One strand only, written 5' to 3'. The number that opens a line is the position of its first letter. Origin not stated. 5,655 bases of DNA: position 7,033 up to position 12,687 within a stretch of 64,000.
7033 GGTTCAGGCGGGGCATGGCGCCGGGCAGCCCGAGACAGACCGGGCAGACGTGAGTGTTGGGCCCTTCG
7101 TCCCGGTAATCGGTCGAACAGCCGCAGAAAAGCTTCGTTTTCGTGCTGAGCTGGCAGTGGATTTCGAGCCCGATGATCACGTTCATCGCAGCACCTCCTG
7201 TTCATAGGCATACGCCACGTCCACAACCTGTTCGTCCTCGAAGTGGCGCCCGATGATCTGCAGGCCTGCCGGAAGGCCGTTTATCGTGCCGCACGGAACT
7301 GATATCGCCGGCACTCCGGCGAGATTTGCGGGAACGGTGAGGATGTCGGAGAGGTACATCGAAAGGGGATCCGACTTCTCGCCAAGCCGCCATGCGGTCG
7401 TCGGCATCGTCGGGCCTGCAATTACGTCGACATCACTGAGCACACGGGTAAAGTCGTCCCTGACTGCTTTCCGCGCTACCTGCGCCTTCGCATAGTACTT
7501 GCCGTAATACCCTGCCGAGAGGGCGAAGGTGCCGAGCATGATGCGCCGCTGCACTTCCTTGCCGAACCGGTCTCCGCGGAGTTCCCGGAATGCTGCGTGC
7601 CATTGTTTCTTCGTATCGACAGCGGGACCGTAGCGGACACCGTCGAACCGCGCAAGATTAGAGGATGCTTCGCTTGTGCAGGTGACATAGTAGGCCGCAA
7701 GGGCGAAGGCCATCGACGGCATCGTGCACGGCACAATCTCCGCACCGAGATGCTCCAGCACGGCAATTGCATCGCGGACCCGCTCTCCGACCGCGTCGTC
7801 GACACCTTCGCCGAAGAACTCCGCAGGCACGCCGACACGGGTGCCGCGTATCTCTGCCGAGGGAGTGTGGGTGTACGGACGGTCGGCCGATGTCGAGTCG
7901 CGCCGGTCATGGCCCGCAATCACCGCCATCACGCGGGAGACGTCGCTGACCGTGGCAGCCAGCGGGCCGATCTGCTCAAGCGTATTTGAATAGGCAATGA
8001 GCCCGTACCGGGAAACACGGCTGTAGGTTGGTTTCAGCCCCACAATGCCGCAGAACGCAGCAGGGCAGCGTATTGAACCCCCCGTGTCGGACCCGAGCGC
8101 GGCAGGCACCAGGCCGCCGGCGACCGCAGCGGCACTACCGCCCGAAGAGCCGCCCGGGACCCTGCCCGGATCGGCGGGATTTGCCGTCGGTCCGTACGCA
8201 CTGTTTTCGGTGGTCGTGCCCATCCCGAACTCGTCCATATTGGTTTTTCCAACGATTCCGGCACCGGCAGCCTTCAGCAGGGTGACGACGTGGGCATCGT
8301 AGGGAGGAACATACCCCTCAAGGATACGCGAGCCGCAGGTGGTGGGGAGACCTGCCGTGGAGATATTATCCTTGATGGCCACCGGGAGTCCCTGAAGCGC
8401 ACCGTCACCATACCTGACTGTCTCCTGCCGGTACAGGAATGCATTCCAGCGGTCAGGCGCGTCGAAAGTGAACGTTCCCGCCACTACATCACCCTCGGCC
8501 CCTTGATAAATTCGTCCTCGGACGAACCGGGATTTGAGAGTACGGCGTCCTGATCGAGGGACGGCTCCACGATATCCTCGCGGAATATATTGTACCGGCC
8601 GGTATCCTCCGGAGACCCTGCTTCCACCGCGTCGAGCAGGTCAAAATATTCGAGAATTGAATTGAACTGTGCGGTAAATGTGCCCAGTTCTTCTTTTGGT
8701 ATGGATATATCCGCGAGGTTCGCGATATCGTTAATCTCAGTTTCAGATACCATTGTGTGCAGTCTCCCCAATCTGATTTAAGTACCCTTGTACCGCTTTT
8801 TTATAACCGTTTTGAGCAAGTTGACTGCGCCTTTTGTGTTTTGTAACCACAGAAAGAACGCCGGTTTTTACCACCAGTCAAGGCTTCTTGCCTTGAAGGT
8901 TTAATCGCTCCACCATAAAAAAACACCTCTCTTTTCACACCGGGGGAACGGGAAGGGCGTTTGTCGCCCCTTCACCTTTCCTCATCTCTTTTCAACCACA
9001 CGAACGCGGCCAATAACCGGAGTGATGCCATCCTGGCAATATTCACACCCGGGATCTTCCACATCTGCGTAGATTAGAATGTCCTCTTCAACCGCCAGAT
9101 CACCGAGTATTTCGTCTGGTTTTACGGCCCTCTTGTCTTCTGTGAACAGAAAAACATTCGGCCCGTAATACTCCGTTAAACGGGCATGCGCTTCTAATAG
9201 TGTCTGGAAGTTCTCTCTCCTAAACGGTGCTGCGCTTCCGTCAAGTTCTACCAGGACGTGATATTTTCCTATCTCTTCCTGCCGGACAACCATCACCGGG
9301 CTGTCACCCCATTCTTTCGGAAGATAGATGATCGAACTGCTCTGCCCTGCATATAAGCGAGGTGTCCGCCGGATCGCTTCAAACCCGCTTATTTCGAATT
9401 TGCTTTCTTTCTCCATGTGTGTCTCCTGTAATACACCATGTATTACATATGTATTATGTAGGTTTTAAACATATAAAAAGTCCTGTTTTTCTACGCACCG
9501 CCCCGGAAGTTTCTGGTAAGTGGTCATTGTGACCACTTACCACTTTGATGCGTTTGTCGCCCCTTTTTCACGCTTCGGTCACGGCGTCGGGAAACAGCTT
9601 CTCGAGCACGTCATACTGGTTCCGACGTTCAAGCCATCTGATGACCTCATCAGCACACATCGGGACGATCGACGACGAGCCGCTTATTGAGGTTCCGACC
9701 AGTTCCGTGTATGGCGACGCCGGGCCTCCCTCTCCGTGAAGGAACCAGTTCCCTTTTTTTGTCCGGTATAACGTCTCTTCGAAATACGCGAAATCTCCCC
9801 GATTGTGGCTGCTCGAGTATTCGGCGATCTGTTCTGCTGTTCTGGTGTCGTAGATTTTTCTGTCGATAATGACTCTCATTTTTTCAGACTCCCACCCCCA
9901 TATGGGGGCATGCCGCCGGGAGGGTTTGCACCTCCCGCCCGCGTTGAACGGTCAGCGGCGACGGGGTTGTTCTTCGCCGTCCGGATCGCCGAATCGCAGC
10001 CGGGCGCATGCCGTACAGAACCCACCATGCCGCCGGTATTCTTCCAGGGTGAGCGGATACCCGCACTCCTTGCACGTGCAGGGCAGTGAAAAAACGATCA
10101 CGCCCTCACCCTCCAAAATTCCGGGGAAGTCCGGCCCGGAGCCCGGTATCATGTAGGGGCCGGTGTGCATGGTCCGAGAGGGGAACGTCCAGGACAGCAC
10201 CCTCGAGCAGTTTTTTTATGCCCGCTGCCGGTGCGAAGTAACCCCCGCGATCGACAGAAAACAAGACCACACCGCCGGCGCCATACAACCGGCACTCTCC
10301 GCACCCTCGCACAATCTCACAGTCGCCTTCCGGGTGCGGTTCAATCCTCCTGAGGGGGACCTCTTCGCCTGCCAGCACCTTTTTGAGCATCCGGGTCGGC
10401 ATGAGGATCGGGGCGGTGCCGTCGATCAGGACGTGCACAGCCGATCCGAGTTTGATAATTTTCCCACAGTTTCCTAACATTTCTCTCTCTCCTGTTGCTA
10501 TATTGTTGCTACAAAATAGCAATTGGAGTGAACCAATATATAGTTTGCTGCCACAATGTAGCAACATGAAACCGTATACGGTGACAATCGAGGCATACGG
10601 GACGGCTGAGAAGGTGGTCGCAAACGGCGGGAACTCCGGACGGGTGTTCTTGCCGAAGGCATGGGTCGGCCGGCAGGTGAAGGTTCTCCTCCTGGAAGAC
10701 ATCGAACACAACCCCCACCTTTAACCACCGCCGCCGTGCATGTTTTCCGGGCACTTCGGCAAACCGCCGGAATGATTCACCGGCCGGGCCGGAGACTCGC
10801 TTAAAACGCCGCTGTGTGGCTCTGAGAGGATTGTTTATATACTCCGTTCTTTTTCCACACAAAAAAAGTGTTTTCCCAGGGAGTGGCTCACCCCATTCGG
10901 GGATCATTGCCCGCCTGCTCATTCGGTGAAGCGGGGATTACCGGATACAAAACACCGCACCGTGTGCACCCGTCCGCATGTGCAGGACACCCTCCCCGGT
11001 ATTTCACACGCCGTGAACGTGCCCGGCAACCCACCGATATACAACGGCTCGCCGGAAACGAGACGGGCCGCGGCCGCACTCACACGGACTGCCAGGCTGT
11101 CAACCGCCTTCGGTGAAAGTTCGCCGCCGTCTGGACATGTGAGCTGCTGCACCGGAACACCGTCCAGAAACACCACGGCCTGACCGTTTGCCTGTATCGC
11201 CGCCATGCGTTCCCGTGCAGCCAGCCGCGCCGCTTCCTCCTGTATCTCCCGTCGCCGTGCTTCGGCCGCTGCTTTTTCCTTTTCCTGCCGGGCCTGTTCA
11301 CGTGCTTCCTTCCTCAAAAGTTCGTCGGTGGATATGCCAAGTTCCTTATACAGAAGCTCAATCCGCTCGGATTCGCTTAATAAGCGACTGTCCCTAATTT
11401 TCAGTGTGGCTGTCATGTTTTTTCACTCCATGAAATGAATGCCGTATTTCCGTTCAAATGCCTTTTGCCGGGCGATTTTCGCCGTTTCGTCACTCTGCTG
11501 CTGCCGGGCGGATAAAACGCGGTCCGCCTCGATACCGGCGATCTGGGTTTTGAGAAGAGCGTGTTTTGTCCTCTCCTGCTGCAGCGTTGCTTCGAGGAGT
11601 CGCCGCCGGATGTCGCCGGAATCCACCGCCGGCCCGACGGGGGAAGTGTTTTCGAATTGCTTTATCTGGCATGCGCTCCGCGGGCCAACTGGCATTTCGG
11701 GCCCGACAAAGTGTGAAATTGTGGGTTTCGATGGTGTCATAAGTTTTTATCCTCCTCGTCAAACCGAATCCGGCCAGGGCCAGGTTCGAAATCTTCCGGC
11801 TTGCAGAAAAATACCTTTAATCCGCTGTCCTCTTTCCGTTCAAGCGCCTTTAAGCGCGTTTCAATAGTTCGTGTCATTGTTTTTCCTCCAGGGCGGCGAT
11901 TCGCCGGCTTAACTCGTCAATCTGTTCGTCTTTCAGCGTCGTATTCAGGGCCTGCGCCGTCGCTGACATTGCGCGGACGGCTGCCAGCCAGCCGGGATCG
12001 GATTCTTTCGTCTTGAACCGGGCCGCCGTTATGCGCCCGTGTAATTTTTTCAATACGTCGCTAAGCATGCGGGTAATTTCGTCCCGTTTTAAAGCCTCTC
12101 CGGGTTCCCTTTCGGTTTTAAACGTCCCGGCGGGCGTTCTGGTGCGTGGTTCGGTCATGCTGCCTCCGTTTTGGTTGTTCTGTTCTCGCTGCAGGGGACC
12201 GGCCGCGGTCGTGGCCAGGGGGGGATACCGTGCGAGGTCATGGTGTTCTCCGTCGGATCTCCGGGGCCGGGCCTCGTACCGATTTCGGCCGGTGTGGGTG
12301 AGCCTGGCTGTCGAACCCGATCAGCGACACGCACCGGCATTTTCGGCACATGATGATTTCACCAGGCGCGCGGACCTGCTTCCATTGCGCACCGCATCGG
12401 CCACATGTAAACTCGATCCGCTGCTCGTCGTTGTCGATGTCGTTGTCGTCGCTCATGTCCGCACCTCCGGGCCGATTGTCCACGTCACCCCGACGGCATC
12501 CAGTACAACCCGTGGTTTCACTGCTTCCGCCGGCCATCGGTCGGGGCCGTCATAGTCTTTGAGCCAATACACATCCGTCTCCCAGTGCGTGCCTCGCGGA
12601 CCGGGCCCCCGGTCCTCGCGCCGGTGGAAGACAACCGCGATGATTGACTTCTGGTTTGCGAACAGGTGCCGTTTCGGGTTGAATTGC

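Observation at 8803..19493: ~10.7 kb integrated plasmid/virus-like element inserted at the gatC operon promoter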

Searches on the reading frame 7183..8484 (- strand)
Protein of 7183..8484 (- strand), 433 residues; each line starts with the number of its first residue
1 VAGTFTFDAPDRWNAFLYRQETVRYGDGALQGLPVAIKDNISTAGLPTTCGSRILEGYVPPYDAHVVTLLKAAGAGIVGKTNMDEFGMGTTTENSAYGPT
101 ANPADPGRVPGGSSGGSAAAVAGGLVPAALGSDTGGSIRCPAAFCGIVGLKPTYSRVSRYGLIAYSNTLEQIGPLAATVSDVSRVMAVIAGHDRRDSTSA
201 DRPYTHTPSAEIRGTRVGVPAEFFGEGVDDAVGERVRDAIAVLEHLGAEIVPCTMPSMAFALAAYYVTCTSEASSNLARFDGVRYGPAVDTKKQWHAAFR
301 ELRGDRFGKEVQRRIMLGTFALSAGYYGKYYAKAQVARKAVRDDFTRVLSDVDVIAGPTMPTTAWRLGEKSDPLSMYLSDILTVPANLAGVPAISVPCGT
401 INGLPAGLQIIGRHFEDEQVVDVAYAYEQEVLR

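Call 15: find_encoding_contigs(protein=window:7183-8484:-, flank=10000, max_places=10)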
Protein window:7183-8484:- (433 aa): no gene with exactly this product is on record in the collection.

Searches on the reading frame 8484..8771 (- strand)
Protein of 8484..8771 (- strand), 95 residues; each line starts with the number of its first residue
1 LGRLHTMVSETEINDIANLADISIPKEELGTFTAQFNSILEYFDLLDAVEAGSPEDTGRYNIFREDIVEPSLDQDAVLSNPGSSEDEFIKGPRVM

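Call 7: search_protein_families(library=pfam, proteins=[window:8484-8771:-], max_evalue=0.1)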
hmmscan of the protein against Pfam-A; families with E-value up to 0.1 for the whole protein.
window:8484-8771:- (95 aa): 1 family
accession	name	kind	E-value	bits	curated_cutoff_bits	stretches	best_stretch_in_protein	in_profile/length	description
PF02686.20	GatC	-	3.1e-12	46.9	23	1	26-90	3-65/66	Glu-tRNAGln amidotransferase C subunit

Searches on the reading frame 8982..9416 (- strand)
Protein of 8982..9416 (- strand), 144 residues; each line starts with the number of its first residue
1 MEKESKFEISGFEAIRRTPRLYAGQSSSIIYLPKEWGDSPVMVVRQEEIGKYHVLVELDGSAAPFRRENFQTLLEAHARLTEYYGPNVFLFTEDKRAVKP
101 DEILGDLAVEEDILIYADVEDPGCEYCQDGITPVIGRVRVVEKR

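Call 6: search_protein_families(library=pfam, proteins=[window:8982-9416:-], max_evalue=0.1)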
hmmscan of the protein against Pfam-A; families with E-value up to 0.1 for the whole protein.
window:8982-9416:- (144 aa): 0 families

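Call 8: search_protein_families(library=phrogs, proteins=[window:8982-9416:-], max_evalue=0.01)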
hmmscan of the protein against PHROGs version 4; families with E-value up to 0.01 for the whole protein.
window:8982-9416:- (144 aa): 0 families

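Call 9: search_protein_families(library=ncbifam, proteins=[window:8982-9416:-], max_evalue=0.01)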
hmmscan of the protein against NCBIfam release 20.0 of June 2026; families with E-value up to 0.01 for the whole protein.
window:8982-9416:- (144 aa): 0 families

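Call 79: search_protein_families(library=padloc, proteins=[window:8982-9416:-], max_evalue=0.01)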
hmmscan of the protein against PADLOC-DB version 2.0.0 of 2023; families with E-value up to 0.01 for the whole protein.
window:8982-9416:- (144 aa): 0 families

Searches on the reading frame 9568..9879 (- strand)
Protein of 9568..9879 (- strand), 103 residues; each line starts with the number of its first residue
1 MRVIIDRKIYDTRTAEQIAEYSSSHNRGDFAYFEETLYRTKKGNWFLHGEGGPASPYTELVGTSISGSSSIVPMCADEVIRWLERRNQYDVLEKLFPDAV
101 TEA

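Call 6: search_protein_families(library=pfam, proteins=[window:9568-9879:-], max_evalue=0.1)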
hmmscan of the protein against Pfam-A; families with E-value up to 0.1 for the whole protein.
window:9568-9879:- (103 aa): 0 families

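Call 8: search_protein_families(library=phrogs, proteins=[window:9568-9879:-], max_evalue=0.01)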
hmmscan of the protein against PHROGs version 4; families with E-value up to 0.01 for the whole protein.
window:9568-9879:- (103 aa): 0 families

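Call 9: search_protein_families(library=ncbifam, proteins=[window:9568-9879:-], max_evalue=0.01)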
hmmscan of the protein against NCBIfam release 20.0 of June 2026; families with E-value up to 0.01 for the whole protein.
window:9568-9879:- (103 aa): 0 families

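Call 79: search_protein_families(library=padloc, proteins=[window:9568-9879:-], max_evalue=0.01)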
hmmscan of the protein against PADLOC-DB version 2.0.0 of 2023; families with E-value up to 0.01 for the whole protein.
window:9568-9879:- (103 aa): 0 families

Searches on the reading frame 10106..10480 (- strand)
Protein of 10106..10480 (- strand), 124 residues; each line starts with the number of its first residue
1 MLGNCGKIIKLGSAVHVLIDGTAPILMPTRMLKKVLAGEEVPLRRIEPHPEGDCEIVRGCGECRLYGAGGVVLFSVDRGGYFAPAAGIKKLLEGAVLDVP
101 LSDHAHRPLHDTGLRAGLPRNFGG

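Call 51: search_protein_families(library=phrogs, proteins=[window:10106-10480:-], max_evalue=0.05)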
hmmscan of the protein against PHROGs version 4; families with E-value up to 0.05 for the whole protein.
window:10106-10480:- (124 aa): 0 families

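Call 52: search_protein_families(library=pfam, proteins=[window:10106-10480:-], max_evalue=0.05)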
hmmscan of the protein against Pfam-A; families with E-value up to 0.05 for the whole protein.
window:10106-10480:- (124 aa): 0 families

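Call 79: search_protein_families(library=padloc, proteins=[window:10106-10480:-], max_evalue=0.01)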
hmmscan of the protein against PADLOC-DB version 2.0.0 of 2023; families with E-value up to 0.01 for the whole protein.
window:10106-10480:- (124 aa): 0 families

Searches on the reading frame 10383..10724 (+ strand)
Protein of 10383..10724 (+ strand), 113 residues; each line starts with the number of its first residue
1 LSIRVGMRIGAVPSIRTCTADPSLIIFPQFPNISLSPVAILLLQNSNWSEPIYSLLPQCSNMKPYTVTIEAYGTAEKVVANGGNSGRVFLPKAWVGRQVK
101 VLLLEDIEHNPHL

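Call 6: search_protein_families(library=pfam, proteins=[window:10383-10724:+], max_evalue=0.1)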
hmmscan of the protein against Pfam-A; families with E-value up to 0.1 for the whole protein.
window:10383-10724:+ (113 aa): 2 families
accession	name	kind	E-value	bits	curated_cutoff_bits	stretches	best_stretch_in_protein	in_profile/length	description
PF09853.14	DUF2080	-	9.7e-06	25.7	21.5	1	70-106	13-49/50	Putative transposon-encoded protein (DUF2080)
PF04014.23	MazE_antitoxin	-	0.097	13.1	24.7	0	82-97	4-18/48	Antidote-toxin recognition MazE, bacterial antitoxin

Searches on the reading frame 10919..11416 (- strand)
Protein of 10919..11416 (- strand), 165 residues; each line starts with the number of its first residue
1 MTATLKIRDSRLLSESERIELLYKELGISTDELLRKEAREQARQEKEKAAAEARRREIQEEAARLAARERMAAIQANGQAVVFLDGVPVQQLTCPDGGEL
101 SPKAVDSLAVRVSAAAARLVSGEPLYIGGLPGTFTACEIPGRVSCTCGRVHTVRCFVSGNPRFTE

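Call 6: search_protein_families(library=pfam, proteins=[window:10919-11416:-], max_evalue=0.1)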
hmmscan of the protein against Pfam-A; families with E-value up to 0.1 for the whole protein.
window:10919-11416:- (165 aa): 3 families
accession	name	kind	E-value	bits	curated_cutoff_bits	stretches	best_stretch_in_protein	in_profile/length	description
PF15716.10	DUF4672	-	0.0061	16.6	27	1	44-110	55-123/204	Domain of unknown function (DUF4672)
PF11657.13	Activator-TraM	-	0.051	14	24.4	1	36-72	81-117/142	Transcriptional activator TraM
PF05300.16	MIC19_MIC25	-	0.095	13.6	33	0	31-81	55-100/168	MICOS complex subunit MIC19/MIC25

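Call 8: search_protein_families(library=phrogs, proteins=[window:10919-11416:-], max_evalue=0.01)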
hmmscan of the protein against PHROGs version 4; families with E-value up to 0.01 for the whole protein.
window:10919-11416:- (165 aa): 0 families

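Call 9: search_protein_families(library=ncbifam, proteins=[window:10919-11416:-], max_evalue=0.01)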
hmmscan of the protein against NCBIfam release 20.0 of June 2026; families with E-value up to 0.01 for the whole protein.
window:10919-11416:- (165 aa): 1 family
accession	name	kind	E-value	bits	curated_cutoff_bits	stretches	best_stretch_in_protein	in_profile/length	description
NF010405.0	PRK13831.1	subfamily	0.0049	15.9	386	1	36-81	112-159/433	IncP-type conjugal transfer protein TrbI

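Call 79: search_protein_families(library=padloc, proteins=[window:10919-11416:-], max_evalue=0.01)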
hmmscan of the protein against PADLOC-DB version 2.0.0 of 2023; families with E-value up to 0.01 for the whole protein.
window:10919-11416:- (165 aa): 0 families

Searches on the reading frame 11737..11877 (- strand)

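Call 51: search_protein_families(library=phrogs, proteins=[window:11737-11877:-], max_evalue=0.05)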
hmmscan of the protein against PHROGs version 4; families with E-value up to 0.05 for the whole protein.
window:11737-11877:- (46 aa): 1 family
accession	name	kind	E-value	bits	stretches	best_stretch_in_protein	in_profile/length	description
phrog_11155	-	unknown function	0.025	15.6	1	1-30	1-30/67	-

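Call 52: search_protein_families(library=pfam, proteins=[window:11737-11877:-], max_evalue=0.05)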
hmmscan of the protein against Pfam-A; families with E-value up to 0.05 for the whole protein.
window:11737-11877:- (46 aa): 0 families

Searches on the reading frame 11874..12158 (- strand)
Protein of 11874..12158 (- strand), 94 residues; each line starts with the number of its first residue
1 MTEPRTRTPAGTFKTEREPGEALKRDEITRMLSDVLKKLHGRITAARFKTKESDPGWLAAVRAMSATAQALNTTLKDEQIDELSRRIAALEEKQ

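Call 6: search_protein_families(library=pfam, proteins=[window:11874-12158:-], max_evalue=0.1)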
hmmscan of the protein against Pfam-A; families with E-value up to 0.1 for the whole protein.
window:11874-12158:- (94 aa): 2 families
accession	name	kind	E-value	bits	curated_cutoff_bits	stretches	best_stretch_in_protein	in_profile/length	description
PF19901.4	DUF6374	-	0.00043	20.3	25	1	57-89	13-45/59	Family of unknown function (DUF6374)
PF03147.19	FDX-ACB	-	0.017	15.9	31.1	0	63-89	57-83/94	Ferredoxin-fold anticodon binding domain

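Call 51: search_protein_families(library=phrogs, proteins=[window:11874-12158:-], max_evalue=0.05)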
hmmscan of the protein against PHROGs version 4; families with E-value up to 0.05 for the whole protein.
window:11874-12158:- (94 aa): 0 families

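Call 79: search_protein_families(library=padloc, proteins=[window:11874-12158:-], max_evalue=0.01)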
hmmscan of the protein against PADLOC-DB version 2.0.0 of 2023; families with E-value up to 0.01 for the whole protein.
window:11874-12158:- (94 aa): 0 families

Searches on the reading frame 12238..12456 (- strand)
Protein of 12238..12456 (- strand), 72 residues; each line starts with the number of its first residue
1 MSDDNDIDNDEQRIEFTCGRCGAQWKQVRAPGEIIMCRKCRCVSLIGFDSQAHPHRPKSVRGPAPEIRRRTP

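Call 51: search_protein_families(library=phrogs, proteins=[window:12238-12456:-], max_evalue=0.05)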
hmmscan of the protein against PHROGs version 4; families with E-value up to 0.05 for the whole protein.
window:12238-12456:- (72 aa): 1 family
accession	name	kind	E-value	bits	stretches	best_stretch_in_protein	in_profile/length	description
phrog_12850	-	unknown function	0.024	15.5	1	9-25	17-33/59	-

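Call 52: search_protein_families(library=pfam, proteins=[window:12238-12456:-], max_evalue=0.05)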
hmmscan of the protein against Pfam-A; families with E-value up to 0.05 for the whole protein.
window:12238-12456:- (72 aa): 3 families
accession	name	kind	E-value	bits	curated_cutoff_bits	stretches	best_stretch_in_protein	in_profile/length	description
PF08271.17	Zn_Ribbon_TF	-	0.01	15.8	29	1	7-26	11-30/43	TFIIB zinc-binding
PF03604.18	Zn_ribbon_RPAB4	-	0.024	14.8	24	1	17-40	2-23/32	DNA directed RNA polymerase, 7 kDa subunit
PF01155.25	HypA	-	0.025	15.1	28.9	1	6-42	61-94/112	Hydrogenase/urease nickel incorporation, metallochaperone, hypA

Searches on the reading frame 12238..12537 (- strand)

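Call 6: search_protein_families(library=pfam, proteins=[window:12238-12537:-], max_evalue=0.1)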
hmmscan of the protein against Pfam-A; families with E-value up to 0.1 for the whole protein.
window:12238-12537:- (99 aa): 2 families
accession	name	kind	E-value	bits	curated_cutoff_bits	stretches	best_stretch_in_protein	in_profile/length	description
PF08271.17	Zn_Ribbon_TF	-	0.015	15.3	29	1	34-53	11-30/43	TFIIB zinc-binding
PF03604.18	Zn_ribbon_RPAB4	-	0.077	13.1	24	1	44-67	2-23/32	DNA directed RNA polymerase, 7 kDa subunit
